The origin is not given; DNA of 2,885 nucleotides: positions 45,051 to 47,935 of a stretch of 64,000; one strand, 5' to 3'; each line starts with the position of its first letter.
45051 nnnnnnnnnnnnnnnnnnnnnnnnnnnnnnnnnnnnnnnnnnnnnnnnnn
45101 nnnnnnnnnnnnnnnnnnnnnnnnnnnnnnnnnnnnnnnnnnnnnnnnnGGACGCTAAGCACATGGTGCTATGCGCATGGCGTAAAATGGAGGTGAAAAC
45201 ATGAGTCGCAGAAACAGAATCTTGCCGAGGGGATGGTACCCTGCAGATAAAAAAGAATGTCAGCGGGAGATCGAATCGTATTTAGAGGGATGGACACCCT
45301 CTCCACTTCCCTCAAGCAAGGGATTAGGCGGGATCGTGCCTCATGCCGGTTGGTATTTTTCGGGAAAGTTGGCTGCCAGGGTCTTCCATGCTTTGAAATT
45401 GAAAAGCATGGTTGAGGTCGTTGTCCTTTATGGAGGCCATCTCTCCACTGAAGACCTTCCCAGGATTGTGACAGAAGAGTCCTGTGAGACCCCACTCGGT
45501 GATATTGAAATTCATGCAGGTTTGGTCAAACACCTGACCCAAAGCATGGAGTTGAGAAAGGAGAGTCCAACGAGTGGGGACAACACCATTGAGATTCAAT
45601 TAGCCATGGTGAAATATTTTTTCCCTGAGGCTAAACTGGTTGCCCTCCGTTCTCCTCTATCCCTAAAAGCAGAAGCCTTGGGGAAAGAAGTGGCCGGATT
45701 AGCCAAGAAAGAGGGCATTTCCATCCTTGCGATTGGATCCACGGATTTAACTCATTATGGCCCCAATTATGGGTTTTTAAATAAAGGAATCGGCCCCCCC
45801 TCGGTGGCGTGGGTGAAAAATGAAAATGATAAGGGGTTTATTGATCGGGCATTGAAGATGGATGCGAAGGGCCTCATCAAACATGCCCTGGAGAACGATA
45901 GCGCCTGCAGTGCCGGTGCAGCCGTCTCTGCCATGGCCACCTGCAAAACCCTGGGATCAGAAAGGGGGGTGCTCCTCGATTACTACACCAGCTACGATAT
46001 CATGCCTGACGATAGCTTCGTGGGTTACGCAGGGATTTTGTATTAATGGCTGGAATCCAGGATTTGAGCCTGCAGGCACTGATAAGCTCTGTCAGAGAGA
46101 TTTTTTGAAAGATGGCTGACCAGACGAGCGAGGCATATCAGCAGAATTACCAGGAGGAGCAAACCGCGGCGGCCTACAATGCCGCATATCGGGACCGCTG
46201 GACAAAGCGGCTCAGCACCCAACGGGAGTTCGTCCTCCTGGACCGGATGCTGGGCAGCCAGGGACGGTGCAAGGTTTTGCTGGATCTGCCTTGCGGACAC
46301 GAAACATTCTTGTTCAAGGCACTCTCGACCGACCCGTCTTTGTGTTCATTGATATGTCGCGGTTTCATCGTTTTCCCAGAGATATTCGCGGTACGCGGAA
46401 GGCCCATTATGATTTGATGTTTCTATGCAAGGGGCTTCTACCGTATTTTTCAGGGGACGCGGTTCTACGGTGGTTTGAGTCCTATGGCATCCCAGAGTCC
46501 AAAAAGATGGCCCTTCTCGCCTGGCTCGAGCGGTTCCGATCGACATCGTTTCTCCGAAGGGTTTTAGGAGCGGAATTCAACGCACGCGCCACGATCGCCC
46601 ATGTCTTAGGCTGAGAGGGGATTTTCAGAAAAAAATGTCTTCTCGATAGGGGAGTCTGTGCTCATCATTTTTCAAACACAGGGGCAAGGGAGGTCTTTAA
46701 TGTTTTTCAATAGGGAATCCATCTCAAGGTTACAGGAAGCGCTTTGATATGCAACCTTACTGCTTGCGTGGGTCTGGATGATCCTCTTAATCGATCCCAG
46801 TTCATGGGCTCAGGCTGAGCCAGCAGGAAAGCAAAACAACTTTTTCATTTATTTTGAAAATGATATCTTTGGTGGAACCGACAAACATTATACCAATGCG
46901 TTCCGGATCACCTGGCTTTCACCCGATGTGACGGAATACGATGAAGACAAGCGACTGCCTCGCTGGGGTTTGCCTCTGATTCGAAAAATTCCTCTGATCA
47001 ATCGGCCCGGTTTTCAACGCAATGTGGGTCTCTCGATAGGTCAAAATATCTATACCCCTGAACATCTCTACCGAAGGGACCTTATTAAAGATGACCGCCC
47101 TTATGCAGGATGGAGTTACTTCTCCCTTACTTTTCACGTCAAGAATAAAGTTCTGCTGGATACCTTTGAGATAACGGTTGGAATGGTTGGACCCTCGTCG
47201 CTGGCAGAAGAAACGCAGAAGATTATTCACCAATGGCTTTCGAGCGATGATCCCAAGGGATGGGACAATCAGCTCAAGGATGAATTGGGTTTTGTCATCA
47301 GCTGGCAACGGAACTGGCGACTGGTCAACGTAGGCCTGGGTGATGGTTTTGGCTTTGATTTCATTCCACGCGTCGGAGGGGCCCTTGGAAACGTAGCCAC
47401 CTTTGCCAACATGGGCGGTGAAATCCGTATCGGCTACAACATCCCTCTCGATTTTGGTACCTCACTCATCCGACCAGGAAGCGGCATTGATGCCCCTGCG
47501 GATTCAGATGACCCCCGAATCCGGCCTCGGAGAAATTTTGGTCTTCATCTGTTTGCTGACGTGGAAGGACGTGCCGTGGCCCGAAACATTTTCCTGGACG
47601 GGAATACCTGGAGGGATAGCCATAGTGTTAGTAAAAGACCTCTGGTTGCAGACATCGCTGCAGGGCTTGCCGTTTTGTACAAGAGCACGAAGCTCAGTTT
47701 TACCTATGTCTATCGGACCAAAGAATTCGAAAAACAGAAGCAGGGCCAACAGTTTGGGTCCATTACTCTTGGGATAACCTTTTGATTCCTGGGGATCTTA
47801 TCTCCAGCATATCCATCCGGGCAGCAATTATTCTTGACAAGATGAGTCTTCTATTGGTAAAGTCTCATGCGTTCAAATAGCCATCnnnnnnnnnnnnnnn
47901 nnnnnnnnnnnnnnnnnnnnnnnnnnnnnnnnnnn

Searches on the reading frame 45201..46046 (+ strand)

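Call 62: search_protein_families(library=pfam, proteins=[window:45201-46046:+], max_evalue=0.001)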
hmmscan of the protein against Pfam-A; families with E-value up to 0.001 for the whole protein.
window:45201-46046:+ (281 aa): 1 family
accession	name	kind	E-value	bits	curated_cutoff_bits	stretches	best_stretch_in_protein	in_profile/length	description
PF01875.22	Memo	-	2.3e-35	122.6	27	1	12-279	8-268/269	Memo-like protein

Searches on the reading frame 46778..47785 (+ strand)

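Call 47: search_protein_families(library=pfam, proteins=[window:46778-47785:+], max_evalue=0.001)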
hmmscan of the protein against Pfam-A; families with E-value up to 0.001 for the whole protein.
window:46778-47785:+ (335 aa): 1 family
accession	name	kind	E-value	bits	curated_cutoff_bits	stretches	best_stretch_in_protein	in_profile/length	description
PF09982.15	LpxR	-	7.5e-107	357.4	26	1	3-335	7-323/323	Outer membrane protein LpxR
